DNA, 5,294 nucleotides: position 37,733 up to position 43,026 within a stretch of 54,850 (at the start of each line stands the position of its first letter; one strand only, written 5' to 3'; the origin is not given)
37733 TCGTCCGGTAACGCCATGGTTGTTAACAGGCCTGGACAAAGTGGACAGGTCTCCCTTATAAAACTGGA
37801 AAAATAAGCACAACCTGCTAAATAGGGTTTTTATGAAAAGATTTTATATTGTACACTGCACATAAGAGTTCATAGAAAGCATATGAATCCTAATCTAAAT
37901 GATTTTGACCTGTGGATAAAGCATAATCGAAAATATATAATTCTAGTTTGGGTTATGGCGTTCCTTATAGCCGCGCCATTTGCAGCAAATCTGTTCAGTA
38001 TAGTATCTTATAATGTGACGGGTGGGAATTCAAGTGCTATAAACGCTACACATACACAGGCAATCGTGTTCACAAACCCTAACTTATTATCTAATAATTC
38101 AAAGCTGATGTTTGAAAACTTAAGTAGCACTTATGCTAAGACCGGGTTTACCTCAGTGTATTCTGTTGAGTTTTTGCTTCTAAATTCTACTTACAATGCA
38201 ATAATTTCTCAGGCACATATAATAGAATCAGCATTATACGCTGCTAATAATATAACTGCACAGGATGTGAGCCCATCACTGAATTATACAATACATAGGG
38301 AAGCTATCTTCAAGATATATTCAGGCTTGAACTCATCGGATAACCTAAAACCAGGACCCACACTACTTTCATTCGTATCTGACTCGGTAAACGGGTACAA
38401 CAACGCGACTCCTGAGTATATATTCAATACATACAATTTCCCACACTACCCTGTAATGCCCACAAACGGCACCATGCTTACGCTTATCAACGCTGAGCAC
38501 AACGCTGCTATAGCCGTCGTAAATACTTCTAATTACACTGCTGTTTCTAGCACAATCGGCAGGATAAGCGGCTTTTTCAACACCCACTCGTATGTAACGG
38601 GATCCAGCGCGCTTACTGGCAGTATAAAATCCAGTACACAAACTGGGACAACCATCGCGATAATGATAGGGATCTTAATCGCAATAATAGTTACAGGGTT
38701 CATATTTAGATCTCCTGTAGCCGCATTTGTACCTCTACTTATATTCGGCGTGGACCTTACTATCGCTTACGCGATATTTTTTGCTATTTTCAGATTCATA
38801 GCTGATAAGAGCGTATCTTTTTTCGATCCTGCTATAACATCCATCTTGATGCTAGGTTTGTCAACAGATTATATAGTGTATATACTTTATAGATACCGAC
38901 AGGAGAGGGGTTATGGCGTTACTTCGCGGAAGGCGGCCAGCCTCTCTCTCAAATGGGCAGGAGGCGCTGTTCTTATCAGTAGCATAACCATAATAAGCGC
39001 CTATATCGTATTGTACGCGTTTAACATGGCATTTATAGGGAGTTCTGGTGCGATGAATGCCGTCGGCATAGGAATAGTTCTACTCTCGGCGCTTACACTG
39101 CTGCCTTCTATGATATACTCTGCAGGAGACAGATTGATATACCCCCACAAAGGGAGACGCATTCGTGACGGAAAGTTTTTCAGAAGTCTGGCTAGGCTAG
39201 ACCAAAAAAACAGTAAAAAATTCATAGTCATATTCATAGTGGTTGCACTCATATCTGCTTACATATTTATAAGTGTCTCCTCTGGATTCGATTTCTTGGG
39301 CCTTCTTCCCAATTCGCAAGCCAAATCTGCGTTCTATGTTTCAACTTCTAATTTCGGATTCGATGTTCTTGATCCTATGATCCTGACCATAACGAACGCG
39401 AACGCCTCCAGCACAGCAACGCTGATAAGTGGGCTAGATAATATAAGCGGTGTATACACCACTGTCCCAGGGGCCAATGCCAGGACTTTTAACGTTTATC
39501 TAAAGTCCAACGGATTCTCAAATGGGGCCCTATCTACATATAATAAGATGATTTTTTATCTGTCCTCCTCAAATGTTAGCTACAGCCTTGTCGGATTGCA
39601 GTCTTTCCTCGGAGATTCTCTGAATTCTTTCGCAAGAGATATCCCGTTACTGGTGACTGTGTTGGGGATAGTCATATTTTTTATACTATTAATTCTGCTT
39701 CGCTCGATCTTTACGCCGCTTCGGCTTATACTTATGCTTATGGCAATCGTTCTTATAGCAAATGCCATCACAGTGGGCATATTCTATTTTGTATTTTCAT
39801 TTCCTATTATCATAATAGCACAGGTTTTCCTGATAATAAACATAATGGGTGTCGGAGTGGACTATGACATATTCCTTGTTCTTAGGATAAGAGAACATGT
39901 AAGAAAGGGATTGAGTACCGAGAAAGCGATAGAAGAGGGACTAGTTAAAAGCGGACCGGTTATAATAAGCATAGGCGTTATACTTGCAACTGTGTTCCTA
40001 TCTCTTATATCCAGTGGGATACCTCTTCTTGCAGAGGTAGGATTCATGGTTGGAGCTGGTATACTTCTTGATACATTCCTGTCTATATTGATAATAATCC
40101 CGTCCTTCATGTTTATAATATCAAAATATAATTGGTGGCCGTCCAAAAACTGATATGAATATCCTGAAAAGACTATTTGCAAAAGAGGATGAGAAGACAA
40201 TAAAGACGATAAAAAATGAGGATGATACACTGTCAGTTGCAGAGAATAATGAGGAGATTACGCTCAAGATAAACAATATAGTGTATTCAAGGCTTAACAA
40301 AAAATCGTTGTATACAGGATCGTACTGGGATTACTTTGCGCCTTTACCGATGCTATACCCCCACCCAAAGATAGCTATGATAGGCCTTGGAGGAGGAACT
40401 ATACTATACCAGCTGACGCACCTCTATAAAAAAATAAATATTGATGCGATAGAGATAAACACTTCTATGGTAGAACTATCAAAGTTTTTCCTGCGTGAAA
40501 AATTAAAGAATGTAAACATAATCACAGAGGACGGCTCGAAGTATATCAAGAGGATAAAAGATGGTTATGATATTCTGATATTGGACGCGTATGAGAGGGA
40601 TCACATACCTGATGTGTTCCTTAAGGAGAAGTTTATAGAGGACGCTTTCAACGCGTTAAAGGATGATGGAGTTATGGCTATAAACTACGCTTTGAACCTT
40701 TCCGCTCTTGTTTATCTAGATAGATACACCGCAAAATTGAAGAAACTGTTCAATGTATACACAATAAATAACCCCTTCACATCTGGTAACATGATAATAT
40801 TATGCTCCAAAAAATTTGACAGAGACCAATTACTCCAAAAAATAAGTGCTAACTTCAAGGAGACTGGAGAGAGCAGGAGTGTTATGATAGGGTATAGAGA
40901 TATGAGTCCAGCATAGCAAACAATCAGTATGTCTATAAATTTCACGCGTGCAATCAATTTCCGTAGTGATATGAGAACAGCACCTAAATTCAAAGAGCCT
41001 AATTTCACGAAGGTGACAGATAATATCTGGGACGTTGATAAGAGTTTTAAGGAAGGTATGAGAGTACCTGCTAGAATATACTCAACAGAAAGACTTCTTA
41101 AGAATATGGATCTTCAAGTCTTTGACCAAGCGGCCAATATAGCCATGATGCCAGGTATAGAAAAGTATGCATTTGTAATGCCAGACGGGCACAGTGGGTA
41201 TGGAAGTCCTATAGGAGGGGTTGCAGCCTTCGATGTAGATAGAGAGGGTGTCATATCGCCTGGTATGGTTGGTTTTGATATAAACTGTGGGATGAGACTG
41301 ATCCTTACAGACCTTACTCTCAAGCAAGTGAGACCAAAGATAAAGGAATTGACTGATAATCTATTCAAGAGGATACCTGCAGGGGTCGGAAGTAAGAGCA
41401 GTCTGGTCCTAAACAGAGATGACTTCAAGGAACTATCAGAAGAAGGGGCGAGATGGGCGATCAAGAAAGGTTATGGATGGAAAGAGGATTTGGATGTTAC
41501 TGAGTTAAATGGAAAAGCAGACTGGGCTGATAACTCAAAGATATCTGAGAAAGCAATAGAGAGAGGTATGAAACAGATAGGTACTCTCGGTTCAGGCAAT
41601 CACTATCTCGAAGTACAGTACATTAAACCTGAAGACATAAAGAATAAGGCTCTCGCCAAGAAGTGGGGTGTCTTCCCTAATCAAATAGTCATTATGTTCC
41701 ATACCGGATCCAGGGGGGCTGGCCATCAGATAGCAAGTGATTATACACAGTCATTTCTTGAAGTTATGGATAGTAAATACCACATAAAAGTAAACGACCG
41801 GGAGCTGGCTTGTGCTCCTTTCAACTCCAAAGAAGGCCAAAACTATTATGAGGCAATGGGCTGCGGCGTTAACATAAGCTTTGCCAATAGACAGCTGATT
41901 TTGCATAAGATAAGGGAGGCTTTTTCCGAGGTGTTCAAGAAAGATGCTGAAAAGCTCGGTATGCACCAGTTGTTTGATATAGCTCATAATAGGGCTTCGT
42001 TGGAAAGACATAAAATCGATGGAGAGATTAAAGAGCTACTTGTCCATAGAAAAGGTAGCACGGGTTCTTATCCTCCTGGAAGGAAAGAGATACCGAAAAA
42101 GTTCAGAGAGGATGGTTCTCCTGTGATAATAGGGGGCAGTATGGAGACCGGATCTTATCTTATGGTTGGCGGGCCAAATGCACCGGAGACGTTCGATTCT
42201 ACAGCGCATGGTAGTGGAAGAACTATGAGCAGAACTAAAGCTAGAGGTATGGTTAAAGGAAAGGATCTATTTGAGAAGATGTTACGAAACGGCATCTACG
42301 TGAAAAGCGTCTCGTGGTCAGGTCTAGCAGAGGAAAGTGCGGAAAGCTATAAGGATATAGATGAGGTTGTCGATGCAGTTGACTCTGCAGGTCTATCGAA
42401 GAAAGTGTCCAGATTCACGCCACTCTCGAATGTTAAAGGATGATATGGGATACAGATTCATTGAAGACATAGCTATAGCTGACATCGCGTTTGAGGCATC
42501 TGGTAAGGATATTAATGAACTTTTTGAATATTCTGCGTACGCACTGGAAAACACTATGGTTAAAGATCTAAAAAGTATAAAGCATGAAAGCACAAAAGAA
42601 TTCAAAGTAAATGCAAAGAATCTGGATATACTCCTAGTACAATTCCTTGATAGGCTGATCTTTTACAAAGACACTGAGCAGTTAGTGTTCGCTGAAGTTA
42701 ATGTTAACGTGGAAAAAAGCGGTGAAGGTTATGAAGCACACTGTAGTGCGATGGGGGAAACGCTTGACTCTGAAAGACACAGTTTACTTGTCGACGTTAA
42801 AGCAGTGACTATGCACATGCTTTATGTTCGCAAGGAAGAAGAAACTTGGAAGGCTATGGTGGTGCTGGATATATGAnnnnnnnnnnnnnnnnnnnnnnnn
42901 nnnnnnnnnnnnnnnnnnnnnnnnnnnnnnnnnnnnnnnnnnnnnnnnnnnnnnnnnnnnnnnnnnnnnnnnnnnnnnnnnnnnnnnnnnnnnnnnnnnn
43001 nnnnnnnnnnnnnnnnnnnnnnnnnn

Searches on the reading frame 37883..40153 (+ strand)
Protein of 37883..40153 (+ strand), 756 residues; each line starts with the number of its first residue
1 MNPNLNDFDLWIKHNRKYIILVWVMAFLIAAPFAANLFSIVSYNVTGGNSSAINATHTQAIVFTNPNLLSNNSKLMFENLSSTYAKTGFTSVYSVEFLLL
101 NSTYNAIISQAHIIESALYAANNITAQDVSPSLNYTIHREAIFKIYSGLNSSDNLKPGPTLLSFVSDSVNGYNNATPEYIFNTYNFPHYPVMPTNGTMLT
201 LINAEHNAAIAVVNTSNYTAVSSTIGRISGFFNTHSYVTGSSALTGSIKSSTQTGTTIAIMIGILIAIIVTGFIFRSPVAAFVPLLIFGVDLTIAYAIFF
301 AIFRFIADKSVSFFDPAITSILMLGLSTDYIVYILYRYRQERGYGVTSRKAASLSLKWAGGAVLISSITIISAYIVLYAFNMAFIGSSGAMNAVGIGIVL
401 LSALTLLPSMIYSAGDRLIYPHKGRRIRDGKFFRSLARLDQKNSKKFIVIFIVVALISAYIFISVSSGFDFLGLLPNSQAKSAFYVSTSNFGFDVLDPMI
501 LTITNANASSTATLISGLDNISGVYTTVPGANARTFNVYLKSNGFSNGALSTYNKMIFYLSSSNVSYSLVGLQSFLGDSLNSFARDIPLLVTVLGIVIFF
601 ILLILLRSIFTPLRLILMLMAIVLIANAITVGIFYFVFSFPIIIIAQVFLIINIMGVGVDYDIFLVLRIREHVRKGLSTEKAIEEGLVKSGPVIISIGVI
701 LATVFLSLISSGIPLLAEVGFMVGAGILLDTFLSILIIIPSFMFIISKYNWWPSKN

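Call 57: search_protein_families(library=pfam, proteins=[window:37883-40153:+], max_evalue=0.001)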
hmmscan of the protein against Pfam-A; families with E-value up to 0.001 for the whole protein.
window:37883-40153:+ (756 aa): 1 family
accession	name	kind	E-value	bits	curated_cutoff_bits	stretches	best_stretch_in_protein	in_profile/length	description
PF03176.21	MMPL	-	3.4e-65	220.6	20.5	2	215-445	104-331/333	MMPL family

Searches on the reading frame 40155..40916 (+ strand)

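Call 57: search_protein_families(library=pfam, proteins=[window:40155-40916:+], max_evalue=0.001)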
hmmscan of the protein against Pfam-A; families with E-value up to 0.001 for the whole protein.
window:40155-40916:+ (253 aa): 3 families
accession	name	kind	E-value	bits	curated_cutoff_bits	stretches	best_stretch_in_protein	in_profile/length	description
PF01564.23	Spermine_synth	-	1.2e-13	51.4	22.9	1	71-220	20-177/186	Spermine/spermidine synthase domain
PF13847.12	Methyltransf_31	-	6e-08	32.9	27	1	77-209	11-130/145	Methyltransferase domain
PF05175.20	MTS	-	2.5e-05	24.4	23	1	72-182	34-144/170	Methyltransferase small domain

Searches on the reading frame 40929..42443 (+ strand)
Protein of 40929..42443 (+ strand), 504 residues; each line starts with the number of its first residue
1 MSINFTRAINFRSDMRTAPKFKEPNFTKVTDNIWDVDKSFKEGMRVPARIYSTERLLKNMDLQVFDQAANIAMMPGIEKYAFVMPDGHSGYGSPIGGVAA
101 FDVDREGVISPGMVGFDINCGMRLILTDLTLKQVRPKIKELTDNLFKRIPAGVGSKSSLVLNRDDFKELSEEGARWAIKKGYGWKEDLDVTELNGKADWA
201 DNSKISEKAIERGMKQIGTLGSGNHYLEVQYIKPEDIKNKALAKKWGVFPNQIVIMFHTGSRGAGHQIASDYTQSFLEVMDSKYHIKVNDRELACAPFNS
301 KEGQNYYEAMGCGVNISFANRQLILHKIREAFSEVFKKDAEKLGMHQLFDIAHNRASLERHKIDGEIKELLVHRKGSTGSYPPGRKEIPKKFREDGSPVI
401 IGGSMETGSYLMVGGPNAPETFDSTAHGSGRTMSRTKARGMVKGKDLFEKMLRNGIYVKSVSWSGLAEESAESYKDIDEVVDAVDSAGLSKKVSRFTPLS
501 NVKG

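Call 57: search_protein_families(library=pfam, proteins=[window:40929-42443:+], max_evalue=0.001)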
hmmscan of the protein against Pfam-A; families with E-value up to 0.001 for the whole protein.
window:40929-42443:+ (504 aa): 1 family
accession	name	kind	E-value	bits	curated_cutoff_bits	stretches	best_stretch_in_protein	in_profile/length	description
PF01139.22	RtcB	-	3.3e-155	517.9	27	1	67-504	1-426/426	tRNA-splicing ligase RtcB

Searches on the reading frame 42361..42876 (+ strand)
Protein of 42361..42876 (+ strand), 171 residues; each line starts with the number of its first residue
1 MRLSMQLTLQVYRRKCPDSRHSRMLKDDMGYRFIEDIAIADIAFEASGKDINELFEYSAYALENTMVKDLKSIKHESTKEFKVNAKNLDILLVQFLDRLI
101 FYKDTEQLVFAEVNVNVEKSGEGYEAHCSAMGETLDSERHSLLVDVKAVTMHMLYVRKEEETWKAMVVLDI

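Call 58: search_protein_families(library=pfam, proteins=[window:42361-42876:+], max_evalue=0.001)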
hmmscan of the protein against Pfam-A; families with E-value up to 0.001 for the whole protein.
window:42361-42876:+ (171 aa): 1 family
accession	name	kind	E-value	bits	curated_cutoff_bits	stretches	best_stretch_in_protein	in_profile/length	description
PF01951.21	Archease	-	1.5e-35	122.9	25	1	31-171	1-136/136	Archease protein family (MTH1598/TM1083)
